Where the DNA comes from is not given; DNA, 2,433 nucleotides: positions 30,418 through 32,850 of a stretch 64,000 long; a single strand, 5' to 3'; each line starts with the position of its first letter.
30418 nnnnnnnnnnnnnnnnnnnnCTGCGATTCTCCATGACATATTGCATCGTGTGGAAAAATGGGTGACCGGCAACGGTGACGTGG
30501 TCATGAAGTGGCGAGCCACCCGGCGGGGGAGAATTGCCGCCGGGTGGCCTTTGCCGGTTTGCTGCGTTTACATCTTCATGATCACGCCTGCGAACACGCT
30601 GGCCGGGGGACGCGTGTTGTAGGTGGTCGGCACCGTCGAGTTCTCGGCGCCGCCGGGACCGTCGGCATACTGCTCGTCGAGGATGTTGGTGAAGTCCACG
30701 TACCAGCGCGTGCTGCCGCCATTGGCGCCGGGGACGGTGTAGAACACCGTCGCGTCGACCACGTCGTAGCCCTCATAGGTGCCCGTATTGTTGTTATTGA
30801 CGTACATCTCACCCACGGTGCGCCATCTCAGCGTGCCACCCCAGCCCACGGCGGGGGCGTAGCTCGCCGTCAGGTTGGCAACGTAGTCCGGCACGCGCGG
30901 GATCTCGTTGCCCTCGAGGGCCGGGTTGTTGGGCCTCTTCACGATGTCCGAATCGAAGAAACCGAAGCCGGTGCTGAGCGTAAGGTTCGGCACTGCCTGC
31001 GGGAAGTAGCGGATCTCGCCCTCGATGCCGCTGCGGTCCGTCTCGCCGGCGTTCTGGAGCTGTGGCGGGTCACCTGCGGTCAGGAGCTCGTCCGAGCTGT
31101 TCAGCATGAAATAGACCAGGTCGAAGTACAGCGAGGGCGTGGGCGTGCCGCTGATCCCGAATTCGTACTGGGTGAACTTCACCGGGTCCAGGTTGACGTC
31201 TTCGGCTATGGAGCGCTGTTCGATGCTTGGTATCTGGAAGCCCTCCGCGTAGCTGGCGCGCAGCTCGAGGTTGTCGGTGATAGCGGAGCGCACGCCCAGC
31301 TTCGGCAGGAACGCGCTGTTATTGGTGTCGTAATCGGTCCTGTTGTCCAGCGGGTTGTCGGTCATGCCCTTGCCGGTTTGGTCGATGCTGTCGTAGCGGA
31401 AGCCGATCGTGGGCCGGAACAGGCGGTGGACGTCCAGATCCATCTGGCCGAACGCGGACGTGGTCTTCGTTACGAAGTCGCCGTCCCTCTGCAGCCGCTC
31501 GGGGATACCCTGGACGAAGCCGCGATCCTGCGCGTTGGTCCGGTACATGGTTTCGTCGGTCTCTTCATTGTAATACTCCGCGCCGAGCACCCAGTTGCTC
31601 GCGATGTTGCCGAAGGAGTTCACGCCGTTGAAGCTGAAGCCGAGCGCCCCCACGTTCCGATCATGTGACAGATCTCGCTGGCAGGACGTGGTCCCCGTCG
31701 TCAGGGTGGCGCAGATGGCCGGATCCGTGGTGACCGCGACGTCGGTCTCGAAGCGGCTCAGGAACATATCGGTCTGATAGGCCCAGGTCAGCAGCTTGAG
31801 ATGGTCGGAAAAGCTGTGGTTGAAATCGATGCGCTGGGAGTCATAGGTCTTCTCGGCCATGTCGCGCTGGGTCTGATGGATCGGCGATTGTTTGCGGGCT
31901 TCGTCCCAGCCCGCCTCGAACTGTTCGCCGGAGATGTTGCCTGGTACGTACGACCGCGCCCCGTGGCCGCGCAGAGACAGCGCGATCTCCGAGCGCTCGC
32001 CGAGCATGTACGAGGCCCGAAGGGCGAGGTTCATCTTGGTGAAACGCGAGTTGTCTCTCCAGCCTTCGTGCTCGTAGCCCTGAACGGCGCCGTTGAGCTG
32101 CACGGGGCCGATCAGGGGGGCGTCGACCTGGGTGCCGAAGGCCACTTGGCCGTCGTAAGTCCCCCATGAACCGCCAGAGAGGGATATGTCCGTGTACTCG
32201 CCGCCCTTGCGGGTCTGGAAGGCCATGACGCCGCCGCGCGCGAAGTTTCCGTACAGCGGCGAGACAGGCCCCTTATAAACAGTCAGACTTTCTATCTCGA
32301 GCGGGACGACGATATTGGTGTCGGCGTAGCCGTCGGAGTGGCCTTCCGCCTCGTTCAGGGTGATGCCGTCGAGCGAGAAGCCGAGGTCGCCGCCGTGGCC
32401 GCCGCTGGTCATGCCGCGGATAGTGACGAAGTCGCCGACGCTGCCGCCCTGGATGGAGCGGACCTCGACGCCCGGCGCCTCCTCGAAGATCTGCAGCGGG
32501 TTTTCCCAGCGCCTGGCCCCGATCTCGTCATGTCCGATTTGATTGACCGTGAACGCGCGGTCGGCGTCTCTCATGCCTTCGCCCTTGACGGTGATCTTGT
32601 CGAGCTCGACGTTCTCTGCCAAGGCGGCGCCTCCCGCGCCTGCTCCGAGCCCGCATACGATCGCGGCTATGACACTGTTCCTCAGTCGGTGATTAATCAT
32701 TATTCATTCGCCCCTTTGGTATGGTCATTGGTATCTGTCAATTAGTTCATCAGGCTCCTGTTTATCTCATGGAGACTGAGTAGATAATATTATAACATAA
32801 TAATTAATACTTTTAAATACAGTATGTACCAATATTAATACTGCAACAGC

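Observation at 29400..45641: Metal-uptake super-locus built from duplicated TBDR-DUF4198 modules around a low-GC insertion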

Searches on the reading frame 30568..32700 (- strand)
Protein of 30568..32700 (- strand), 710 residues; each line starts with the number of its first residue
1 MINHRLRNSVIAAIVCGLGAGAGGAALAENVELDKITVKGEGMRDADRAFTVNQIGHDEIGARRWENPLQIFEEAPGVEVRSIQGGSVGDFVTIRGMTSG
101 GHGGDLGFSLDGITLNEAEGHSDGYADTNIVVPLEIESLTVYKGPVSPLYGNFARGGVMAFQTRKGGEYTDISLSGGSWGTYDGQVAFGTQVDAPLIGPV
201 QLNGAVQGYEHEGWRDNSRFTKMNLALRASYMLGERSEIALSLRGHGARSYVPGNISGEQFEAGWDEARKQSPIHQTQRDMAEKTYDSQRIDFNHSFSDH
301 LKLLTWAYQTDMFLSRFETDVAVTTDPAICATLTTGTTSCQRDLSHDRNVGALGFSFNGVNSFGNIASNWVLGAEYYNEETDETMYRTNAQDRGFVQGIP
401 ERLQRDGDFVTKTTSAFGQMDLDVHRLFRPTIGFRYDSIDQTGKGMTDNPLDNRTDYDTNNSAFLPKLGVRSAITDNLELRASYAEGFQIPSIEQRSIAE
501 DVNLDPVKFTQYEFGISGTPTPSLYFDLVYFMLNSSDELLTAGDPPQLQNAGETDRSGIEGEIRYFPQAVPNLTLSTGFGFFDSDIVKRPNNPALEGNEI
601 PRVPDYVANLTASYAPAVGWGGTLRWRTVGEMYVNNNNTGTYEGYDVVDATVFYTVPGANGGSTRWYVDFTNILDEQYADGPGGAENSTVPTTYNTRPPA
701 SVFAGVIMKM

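Call 3: search_protein_families(library=pfam, proteins=[window:30568-32700:-])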
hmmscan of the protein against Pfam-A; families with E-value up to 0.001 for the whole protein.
window:30568-32700:- (710 aa): 2 families
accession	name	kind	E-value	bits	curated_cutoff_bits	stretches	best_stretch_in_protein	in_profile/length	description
PF00593.30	TonB_dep_Rec_b-barrel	-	5.9e-46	158.6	27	1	268-660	42-425/436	TonB dependent receptor-like, beta-barrel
PF07715.20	Plug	-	6.4e-15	56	23.9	1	49-158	6-107/107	TonB-dependent Receptor Plug Domain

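Call 17: find_related_loci(query=A2, collection=genome_contigs, flank=10000)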
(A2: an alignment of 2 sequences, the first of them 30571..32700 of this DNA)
Query A2 (710 aa) in genome_contigs; peptide patterns used: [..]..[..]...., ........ (x = any residue, [..] = any of these).
183 stretches matched a pattern; 7 encode a relative of the query (tblastn E <= 1e-3); 6 distinct loci.
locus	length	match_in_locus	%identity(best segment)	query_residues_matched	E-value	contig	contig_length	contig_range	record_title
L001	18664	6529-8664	78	1-708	0e+0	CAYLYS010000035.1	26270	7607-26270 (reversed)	MAG TPA_asm: uncultured Chromatiales bacterium isolate SRP344714_co1_271 genome assembly, contig: NODE_3604_length_26270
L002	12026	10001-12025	74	5-678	0e+0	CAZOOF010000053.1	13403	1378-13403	MAG TPA_asm: uncultured Chromatiales bacterium isolate SRP268622_co1_573 genome assembly, contig: NODE_10636_length_1340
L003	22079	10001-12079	47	6-710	0e+0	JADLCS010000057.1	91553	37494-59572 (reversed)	MAG: Gammaproteobacteria bacterium isolate SJ243 c_000000777156, whole genome shotgun sequence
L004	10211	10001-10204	51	3-77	6e-16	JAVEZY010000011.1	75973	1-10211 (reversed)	MAG: Gammaproteobacteria bacterium isolate BF4_77 NODE_926_length_75973_cov_20.454526_Biofilm4, whole genome shotgun seq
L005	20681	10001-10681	27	24-257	1e-12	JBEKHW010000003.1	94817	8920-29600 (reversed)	MAG: Candidatus Omnitrophota bacterium isolate SPRUCE 286 SPRUCE_286_3, whole genome shotgun sequence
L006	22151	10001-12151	61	1-710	0e+0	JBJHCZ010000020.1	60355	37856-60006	MAG: Chromatiales bacterium isolate SF2967_J5348.maxbin.010 NODE_625_length_60355_cov_8.350385, whole genome shotgun seq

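Call 23: find_related_loci(query=A2, collection=metagenome_contigs, flank=10000)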
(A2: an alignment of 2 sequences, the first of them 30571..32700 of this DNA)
Query A2 (710 aa) in metagenome_contigs; peptide patterns used: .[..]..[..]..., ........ (x = any residue, [..] = any of these).
174 stretches matched a pattern; 4 encode a relative of the query (tblastn E <= 1e-3); 4 distinct loci.
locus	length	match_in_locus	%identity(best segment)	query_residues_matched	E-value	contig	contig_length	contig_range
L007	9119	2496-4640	76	1-710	0e+0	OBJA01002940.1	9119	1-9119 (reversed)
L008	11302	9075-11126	47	6-706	0e+0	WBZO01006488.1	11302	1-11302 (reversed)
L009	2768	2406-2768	52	3-130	3e-34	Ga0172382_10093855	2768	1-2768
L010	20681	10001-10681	27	24-257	4e-13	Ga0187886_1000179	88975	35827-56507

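Call 30: search_protein_families(library=ncbifam, proteins=[window:30568-32700:-], max_evalue=0.00001)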
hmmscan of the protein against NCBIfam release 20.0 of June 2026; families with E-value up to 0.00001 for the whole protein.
window:30568-32700:- (710 aa): 15 families
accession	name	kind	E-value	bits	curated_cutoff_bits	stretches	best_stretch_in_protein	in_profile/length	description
TIGR01783.1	TonB-siderophor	subfamily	8.6e-45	153.5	223.5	1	73-679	27-621/649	TonB-dependent siderophore receptor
TIGR01785.1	TonB-hemin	subfamily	9.6e-25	87.1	316.85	2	33-164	1-129/677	TonB-dependent heme/hemoglobin receptor family protein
NF041535.1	TonB_rec_PqqU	equivalog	2.5e-22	79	1200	1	72-678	41-643/676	TonB-dependent receptor PqqU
TIGR01786.1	TonB-hemlactrns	subfamily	7.7e-22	77.4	323.75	2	270-539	296-523/719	TonB-dependent hemoglobin/transferrin/lactoferrin family receptor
NF007465.0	PRK10044.1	equivalog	6.6e-15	54.4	803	1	430-679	459-701/726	ferrichrome porin FhuA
TIGR01779.1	TonB-B12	equivalog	6e-11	41.6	599.7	0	106-193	99-185/614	TonB-dependent vitamin B12 receptor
NF047944.1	FoxamRcptFoxA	equivalog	8.5e-11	40.9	1300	0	419-678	422-671/697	ferrioxamine B receptor FoxA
TIGR04056.1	OMP_RagA_SusC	subfamily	2.8e-10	39.2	368.25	0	32-175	77-216/981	SusC/RagA family TonB-linked outer membrane protein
NF049945.1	TonB_dep_FCYXU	equivalog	8.8e-09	34.5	825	1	106-296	108-301/697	TonB-dependent receptor, FCYXU motif-type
NF010650.0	PRK14049.1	equivalog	4e-08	31.9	904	0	431-660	451-685/729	ferrioxamine B receptor precursor protein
NF010012.0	PRK13486.1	equivalog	6.4e-08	31.4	924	1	12-171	8-165/696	TonB-dependent receptor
NF007926.1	PRK10641.1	equivalog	9.9e-08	31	836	0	64-186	60-178/617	TonB-dependent vitamin B12 receptor BtuB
NF010048.1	PRK13524.1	subfamily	8.5e-07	27.8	493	0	119-174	131-186/744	FepA family TonB-dependent siderophore receptor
NF010051.0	PRK13528.1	subfamily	4.3e-06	25.2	583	0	119-175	127-183/727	FepA family TonB-dependent siderophore receptor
NF010010.0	PRK13483.1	equivalog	9.4e-06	23.9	927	0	31-166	31-165/660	ligand-gated channel protein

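Call 44: find_homologous_proteins(query=window:30568-32700:-, max_evalue=1e-100)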
Query window:30568-32700:- (710 aa): 174 proteins with E <= 1e-100 among 8000 candidates; the best 120 are listed.
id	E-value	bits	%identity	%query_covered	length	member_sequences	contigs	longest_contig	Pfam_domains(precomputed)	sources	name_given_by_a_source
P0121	0.0e+0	1490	90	100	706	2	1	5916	PF07715.21,PF00593.31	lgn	-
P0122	0.0e+0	1261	78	100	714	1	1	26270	PF07715.21,PF00593.31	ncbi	-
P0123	0.0e+0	1253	77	100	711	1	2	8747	PF07715.21,PF00593.31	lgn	-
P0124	0.0e+0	1236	76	100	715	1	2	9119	PF07715.21,PF00593.31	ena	-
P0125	0.0e+0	1217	75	100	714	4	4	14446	PF07715.21,PF00593.31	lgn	-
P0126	0.0e+0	1211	75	100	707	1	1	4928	PF07715.21,PF00593.31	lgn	-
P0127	0.0e+0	1208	74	99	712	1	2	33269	PF07715.21,PF00593.31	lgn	-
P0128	0.0e+0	1206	74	100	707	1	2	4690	PF07715.21,PF00593.31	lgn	-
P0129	0.0e+0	1196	75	96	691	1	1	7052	PF07715.21,PF00593.31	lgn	-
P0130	0.0e+0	1173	72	100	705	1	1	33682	PF07715.21,PF00593.31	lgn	-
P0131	0.0e+0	1161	71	100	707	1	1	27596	PF07715.21,PF00593.31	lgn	-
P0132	4.4e-289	979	63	100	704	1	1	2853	PF07715.21,PF00593.31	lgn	-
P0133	7.3e-277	938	61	100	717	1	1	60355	PF07715.21,PF00593.31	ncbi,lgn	-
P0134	2.8e-265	900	56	99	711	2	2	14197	PF07715.21,PF00593.31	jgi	-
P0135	1.4e-239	815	56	100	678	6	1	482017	PF07715.21,PF00593.31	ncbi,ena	-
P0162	1.1e-175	604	45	100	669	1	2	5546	PF07715.21,PF00593.31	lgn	-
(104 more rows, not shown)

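Call 45: find_encoding_contigs(protein=P0121, flank=10000, max_places=4)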
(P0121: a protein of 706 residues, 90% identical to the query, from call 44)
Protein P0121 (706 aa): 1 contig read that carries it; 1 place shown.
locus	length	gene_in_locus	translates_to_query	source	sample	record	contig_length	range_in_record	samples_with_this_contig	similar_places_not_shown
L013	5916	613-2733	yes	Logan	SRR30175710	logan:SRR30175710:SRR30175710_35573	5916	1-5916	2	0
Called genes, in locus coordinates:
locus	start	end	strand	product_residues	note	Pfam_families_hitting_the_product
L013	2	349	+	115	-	?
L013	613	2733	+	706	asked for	PF07715:Plug, PF00593:TonB_dep_Rec_b-barrel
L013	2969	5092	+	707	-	PF07715:Plug, PF00593:TonB_dep_Rec_b-barrel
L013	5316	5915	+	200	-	?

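Call 46: find_encoding_contigs(protein=P0127, flank=10000, max_places=3)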
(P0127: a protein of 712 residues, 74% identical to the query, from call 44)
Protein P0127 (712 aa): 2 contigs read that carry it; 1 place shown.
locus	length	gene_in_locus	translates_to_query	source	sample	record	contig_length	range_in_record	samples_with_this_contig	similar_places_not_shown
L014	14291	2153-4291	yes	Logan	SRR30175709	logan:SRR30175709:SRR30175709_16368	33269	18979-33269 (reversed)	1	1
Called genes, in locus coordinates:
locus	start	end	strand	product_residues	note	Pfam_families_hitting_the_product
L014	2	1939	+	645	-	?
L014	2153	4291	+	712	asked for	PF07715:Plug, PF00593:TonB_dep_Rec_b-barrel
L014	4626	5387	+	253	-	PF11932:DUF3450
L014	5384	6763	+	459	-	PF01618:MotA_ExbB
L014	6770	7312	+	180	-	PF01618:MotA_ExbB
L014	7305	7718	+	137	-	PF02472:ExbD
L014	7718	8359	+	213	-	PF03544:TonB_C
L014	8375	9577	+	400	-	PF13424:TPR_12 (faint), PF13428:TPR_14 (faint), PF13432:TPR_16 (faint), PF00515:TPR_1 (faint), PF07719:TPR_2 (faint), PF13174:TPR_6 (faint), PF13176:TPR_7 (faint), PF25062:ARM_TT21_N (weak), +2 more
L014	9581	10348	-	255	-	PF05096:Glu_cyclase_2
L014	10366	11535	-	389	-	PF11737:DUF3300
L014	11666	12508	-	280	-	PF04378:RsmJ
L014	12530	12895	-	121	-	PF10861:DUF2784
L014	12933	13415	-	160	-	PF00254:FKBP_C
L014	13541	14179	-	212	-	PF00719:Pyrophosphatase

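Call 66: find_encoding_contigs(protein=P0162, flank=10000, max_places=3)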
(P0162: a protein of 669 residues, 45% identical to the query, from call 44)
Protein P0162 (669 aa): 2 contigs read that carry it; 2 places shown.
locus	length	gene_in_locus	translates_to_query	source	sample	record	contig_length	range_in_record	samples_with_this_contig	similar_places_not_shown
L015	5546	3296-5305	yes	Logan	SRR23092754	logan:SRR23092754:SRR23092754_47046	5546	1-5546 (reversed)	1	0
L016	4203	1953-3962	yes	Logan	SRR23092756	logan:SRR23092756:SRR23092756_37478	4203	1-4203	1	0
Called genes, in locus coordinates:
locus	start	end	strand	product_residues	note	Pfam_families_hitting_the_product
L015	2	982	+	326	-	?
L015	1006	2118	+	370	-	PF00268:Ribonuc_red_sm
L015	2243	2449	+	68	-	-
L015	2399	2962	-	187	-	-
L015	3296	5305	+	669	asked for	PF07715:Plug, PF00593:TonB_dep_Rec_b-barrel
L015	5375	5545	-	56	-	?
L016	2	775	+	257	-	?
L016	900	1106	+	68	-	-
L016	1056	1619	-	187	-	-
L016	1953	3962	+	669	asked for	PF07715:Plug, PF00593:TonB_dep_Rec_b-barrel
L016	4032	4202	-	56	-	?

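Call 80: search_protein_families(library=pfam, proteins=[L013:2969-5092:+, L002:7637-9775:+, L006:12379-13077:+], max_evalue=0.00001)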
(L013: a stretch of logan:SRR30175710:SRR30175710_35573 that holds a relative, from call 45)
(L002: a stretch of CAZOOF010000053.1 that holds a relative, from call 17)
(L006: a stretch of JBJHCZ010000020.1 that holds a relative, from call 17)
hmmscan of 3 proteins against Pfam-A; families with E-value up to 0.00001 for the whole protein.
L013:2969-5092:+ (707 aa): 2 families
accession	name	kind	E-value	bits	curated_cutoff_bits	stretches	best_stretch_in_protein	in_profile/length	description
PF00593.30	TonB_dep_Rec_b-barrel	-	1.1e-46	161.1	27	1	263-667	46-436/436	TonB dependent receptor-like, beta-barrel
PF07715.20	Plug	-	4.7e-16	59.7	23.9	1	46-155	6-107/107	TonB-dependent Receptor Plug Domain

L002:7637-9775:+ (712 aa): 2 families
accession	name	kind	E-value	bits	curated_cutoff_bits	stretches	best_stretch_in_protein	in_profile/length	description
PF00593.30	TonB_dep_Rec_b-barrel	-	3.1e-40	139.8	27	1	239-676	38-436/436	TonB dependent receptor-like, beta-barrel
PF07715.20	Plug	-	4.9e-17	62.8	23.9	1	45-155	5-107/107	TonB-dependent Receptor Plug Domain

L006:12379-13077:+ (233 aa): 1 family
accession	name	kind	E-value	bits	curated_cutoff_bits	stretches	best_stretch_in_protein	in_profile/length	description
PF10670.15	DUF4198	-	1.7e-21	77.7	34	1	20-203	2-201/209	Domain of unknown function (DUF4198)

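Call 84: find_encoding_contigs(protein=window:30568-32700:-, flank=10000, max_places=4)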
Protein window:30568-32700:- (710 aa): 1 contig read that carries it; 1 place shown.
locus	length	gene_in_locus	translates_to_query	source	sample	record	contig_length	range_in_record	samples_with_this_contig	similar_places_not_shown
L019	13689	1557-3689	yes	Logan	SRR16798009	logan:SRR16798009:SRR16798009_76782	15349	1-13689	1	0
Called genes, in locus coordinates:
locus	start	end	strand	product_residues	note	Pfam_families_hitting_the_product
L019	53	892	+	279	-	PF00005:ABC_tran, PF13166:AAA_13 (faint)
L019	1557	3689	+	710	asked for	PF07715:Plug, PF00593:TonB_dep_Rec_b-barrel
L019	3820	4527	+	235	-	PF10670:DUF4198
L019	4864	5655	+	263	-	PF11932:DUF3450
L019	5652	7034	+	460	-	PF01618:MotA_ExbB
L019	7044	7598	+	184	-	PF01618:MotA_ExbB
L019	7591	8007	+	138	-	PF02472:ExbD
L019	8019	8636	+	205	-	PF03544:TonB_C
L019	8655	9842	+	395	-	PF13174:TPR_6 (faint), PF13428:TPR_14 (faint), PF07719:TPR_2 (faint), PF13424:TPR_12 (faint), PF13432:TPR_16 (faint), PF14559:TPR_19 (faint), PF25062:ARM_TT21_N (faint), PF23914:TPR_CcmH_CycH (faint), +1 more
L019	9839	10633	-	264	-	PF05096:Glu_cyclase_2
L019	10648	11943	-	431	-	PF11737:DUF3300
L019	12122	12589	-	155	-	PF00254:FKBP_C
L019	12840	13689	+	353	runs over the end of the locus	PF03150:CCP_MauG, PF00034:Cytochrom_C (faint), PF21419:RoxA-like_Cyt-c (weak)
